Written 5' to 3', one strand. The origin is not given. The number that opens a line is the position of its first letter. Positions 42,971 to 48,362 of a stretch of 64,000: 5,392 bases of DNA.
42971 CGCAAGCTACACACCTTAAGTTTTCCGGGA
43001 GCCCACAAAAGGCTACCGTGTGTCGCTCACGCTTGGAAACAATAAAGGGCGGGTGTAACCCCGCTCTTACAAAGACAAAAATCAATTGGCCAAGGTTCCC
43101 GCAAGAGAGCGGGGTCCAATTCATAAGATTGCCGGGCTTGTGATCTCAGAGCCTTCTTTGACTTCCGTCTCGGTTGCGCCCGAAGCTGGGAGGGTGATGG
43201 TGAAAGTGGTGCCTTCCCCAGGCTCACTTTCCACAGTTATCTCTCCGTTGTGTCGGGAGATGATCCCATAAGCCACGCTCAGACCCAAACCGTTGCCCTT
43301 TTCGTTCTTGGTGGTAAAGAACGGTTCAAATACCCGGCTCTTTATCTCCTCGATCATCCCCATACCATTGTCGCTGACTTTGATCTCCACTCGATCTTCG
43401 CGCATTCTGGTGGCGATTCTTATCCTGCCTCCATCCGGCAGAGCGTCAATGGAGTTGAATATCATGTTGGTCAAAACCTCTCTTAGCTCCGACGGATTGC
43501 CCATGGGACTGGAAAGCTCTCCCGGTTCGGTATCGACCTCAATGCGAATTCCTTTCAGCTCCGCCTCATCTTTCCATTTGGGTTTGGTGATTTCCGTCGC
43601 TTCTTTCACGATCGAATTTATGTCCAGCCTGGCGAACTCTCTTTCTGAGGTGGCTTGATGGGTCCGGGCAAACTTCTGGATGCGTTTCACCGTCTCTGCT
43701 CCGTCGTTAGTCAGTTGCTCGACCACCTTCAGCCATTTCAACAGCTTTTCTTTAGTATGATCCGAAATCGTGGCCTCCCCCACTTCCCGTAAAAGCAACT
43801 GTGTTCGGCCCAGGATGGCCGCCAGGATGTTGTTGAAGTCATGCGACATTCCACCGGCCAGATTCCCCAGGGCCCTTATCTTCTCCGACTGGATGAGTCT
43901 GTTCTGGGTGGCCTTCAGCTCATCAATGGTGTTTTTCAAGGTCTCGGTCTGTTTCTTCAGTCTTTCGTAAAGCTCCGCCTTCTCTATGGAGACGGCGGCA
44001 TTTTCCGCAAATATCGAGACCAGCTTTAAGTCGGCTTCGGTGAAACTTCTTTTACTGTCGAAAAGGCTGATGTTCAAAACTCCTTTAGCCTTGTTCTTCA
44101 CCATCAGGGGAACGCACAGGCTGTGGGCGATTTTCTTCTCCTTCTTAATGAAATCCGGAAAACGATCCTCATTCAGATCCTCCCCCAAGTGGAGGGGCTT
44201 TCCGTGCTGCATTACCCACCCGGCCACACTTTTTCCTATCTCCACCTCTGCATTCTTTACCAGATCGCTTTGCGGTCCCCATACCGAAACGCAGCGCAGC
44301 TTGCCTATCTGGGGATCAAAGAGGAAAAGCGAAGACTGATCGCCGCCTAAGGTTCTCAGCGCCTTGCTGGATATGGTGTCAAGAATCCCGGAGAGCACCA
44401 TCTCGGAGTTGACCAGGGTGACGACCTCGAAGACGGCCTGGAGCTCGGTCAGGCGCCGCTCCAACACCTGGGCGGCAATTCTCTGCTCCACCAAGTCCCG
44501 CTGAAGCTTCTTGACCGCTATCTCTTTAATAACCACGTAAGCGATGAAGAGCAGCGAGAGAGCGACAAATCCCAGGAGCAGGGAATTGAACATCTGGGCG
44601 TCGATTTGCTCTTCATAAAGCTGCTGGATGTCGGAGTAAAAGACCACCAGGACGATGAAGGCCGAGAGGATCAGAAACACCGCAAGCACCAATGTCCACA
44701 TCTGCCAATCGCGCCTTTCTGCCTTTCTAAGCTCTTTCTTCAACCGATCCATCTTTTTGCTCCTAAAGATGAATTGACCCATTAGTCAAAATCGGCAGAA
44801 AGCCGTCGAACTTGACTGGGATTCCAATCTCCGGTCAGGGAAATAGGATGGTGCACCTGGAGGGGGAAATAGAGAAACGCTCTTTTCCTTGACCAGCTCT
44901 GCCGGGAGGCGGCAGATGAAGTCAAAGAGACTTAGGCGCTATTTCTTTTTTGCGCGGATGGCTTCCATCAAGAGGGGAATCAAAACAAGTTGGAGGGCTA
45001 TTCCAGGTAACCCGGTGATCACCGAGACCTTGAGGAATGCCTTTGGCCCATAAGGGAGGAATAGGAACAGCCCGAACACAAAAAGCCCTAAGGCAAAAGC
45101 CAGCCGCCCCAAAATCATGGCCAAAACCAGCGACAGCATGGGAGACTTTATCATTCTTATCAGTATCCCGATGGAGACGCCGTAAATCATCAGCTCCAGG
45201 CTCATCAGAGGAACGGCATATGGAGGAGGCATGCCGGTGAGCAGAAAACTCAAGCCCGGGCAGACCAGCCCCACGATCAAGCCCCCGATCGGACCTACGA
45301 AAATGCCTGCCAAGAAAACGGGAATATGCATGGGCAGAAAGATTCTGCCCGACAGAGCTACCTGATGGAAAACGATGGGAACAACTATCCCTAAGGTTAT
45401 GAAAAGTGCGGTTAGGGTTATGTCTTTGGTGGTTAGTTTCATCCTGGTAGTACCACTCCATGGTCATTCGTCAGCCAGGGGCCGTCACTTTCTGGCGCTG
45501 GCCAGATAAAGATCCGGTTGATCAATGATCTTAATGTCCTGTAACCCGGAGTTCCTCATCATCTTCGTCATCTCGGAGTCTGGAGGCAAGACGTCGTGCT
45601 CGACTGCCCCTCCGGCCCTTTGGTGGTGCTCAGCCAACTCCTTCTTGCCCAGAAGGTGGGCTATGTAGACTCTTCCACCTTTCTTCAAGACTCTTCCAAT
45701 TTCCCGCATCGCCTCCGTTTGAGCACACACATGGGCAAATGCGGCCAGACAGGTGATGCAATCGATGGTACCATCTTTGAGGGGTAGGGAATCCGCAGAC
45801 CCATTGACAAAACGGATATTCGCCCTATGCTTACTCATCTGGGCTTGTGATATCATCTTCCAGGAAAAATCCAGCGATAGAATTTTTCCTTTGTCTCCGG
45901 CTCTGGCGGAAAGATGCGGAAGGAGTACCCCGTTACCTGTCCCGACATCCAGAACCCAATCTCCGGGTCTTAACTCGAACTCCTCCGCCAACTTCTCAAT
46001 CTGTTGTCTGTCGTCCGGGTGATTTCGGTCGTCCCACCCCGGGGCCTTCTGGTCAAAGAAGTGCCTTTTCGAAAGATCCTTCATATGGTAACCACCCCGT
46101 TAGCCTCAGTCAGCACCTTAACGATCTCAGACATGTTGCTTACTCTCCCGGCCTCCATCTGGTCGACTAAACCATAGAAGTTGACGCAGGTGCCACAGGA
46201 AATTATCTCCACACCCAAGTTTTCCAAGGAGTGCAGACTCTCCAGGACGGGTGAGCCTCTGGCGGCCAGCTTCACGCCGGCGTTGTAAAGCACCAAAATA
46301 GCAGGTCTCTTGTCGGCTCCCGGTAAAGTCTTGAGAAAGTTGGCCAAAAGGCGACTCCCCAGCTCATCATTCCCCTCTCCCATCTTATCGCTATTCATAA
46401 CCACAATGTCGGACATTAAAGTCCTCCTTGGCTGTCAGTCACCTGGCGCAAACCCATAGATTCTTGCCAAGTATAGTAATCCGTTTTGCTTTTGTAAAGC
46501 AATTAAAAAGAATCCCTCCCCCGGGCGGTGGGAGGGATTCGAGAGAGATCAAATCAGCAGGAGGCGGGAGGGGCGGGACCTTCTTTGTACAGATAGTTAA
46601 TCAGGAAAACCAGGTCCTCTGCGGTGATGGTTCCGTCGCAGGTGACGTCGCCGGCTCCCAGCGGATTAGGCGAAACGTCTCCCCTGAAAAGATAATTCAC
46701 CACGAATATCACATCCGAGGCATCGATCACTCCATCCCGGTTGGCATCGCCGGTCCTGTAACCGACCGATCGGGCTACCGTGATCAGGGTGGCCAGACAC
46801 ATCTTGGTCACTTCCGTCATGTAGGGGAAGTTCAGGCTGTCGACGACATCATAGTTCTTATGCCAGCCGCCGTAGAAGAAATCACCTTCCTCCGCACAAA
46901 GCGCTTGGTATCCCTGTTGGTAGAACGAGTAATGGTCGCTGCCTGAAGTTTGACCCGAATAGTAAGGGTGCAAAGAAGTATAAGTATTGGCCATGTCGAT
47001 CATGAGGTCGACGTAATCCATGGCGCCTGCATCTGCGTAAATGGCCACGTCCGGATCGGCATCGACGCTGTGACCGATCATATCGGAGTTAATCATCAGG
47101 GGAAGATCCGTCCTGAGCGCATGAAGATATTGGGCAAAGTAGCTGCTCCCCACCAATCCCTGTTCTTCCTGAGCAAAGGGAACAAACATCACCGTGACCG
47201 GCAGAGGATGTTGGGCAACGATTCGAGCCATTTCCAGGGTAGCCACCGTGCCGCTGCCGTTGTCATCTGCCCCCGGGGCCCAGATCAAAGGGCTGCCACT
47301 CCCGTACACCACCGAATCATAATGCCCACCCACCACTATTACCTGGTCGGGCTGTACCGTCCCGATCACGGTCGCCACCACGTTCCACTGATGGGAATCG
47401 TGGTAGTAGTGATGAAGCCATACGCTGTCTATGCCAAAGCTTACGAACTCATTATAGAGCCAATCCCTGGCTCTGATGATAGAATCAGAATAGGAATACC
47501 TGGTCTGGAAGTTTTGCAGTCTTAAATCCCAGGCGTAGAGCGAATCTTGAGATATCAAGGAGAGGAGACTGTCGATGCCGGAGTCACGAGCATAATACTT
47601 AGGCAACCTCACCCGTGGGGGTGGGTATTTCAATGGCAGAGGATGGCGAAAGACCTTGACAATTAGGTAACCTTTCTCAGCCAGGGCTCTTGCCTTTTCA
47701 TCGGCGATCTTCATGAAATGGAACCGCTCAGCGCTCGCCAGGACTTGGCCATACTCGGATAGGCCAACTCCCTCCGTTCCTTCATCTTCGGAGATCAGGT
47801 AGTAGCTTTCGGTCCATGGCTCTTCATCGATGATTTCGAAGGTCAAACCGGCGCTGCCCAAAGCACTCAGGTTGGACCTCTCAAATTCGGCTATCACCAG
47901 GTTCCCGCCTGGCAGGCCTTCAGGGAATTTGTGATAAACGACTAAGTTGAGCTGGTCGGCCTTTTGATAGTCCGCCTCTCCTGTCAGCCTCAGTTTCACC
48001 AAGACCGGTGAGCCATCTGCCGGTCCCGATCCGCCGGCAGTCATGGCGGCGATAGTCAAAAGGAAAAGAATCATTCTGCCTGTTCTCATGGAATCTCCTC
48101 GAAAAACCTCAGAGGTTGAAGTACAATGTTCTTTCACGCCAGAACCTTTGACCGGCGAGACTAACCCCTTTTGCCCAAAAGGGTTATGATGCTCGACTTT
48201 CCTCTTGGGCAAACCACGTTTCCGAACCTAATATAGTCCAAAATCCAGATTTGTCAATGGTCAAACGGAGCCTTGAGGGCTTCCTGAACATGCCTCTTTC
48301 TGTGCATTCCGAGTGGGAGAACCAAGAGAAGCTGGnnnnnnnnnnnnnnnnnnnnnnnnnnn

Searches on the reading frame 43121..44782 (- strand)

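Call 5: search_protein_families(library=pfam, proteins=[window:43121-44782:-], max_evalue=0.1)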
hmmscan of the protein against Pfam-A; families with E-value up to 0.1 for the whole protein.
window:43121-44782:- (553 aa): 21 families
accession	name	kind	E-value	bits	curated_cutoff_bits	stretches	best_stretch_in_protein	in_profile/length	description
PF02518.31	HATPase_c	-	5.9e-27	94.7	26.4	1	429-533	2-109/111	Histidine kinase-, DNA gyrase B-, and HSP90-like ATPase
PF01590.32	GAF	-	3.9e-14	53.7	22.4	1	132-266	4-133/133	GAF domain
PF13185.12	GAF_2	-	4.3e-13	50.1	28.6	1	131-267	5-136/136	GAF domain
PF13492.12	GAF_3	-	9.4e-13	49.1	27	1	132-267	4-128/129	GAF domain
PF00512.31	HisKA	-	1e-05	25.9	26.9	1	305-373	2-62/66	His Kinase A (phospho-acceptor) domain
PF11849.14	DUF3369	-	6.5e-05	23.7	27.2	1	208-275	102-168/168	Domain of unknown function (DUF3369)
PF01616.22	Orbi_NS3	-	0.0017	18.4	27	1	10-88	64-144/179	Orbivirus NS3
PF13589.12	HATPase_c_3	-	0.0022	18.4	25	1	433-486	3-55/137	Histidine kinase-, DNA gyrase B-, and HSP90-like ATPase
PF13581.12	HATPase_c_2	-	0.0034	17.8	27.4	1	434-528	37-124/127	Histidine kinase-like ATPase domain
PF00810.23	ER_lumen_recept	-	0.0039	18.5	25.6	1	27-87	30-91/143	ER lumen protein retaining receptor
PF01484.22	Col_cuticle_N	-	0.011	16.2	23.5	1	32-58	5-31/50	Nematode cuticle collagen N-terminal domain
PF14501.12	HATPase_c_5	-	0.014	15.8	22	1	432-522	5-93/102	GHKL domain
PF10090.15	HPTransfase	-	0.016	15.4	22.9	0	436-471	35-70/123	Histidine phosphotransferase C-terminal domain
PF06432.16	GPI2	-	0.019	15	24.4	1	21-139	28-125/270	Phosphatidylinositol N-acetylglucosaminyltransferase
PF04893.22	Yip1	-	0.029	14.7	28.6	1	17-83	10-79/173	Yip1 domain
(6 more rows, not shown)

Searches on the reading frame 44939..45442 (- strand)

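Call 40: search_protein_families(library=pfam, proteins=[window:44939-45442:-], max_evalue=0.001)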
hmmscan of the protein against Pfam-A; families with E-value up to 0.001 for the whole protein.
window:44939-45442:- (167 aa): 2 families
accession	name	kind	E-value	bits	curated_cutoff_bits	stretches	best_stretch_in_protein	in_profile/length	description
PF12822.12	ECF_trnsprt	-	3.7e-12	47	30.7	1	6-158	1-168/169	ECF transporter, substrate-specific component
PF07155.17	ECF-ribofla_trS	-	6.3e-05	23.5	26.7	1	2-159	1-168/172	ECF-type riboflavin transporter, S component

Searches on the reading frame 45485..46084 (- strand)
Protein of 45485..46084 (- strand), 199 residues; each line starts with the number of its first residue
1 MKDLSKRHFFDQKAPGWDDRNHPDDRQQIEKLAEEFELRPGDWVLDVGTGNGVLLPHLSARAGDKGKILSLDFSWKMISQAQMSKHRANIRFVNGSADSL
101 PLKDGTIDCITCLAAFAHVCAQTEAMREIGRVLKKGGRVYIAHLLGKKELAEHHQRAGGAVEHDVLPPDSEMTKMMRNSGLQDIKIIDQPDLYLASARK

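Call 40: search_protein_families(library=pfam, proteins=[window:45485-46084:-], max_evalue=0.001)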
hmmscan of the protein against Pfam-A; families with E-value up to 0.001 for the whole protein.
window:45485-46084:- (199 aa): 10 families
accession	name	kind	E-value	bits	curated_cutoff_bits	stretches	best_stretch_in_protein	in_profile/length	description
PF08241.18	Methyltransf_11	-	8e-21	74.9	21.2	1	45-141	1-95/95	Methyltransferase domain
PF13649.12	Methyltransf_25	-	6.9e-20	72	27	1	44-137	1-97/97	Methyltransferase domain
PF13847.12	Methyltransf_31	-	4.9e-19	68.9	27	1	40-154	3-122/145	Methyltransferase domain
PF01209.24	Ubie_methyltran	-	5.6e-17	62.3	20.1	1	37-142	44-152/233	ubiE/COQ5 methyltransferase family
PF13489.12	Methyltransf_23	-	2.5e-13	50.5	27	1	29-184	13-162/164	Methyltransferase domain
PF08242.18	Methyltransf_12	-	1.5e-10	42.1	30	1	45-139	1-98/98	Methyltransferase domain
PF05148.21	Methyltransf_8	-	6.4e-05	23.4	27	1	89-145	105-160/219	Hypothetical methyltransferase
PF01269.23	Fibrillarin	-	0.00025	20.7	27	1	30-94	61-126/227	Fibrillarin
PF01135.25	PCMT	-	0.00028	21.2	20.3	1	33-90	66-123/210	Protein-L-isoaspartate(D-aspartate) O-methyltransferase (PCMT)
PF02353.26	CMAS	-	0.00029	20.7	27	1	27-167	49-191/273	Mycolic acid cyclopropane synthetase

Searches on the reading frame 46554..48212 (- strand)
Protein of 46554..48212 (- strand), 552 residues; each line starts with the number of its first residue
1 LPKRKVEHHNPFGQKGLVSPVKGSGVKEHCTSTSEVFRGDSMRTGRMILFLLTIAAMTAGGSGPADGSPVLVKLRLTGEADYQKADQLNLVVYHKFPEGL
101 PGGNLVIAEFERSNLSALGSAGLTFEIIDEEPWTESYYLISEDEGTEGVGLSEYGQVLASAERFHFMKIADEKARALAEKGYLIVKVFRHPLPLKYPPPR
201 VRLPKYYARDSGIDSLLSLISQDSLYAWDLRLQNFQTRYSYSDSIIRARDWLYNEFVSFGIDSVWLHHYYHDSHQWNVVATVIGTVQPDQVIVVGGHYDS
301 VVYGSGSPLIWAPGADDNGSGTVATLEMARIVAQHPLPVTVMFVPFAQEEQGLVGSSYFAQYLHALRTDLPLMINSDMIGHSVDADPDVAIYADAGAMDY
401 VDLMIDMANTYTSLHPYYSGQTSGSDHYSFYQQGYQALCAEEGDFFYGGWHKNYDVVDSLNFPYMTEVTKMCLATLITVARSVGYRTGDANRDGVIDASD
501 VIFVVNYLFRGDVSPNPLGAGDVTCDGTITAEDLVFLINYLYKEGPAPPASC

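Call 40: search_protein_families(library=pfam, proteins=[window:46554-48212:-], max_evalue=0.001)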
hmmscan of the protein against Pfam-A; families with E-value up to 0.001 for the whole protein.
window:46554-48212:- (552 aa): 3 families
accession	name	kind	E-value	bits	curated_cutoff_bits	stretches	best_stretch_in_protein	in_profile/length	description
PF04389.22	Peptidase_M28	-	3.6e-34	118.6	21.3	1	277-474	1-191/193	Peptidase family M28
PF00404.24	Dockerin_1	-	4.6e-12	46.4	22.9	1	488-541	2-56/57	Dockerin type I domain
PF01546.33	Peptidase_M20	-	5.4e-06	26.9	24.6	1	294-486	2-147/206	Peptidase family M20/M25/M40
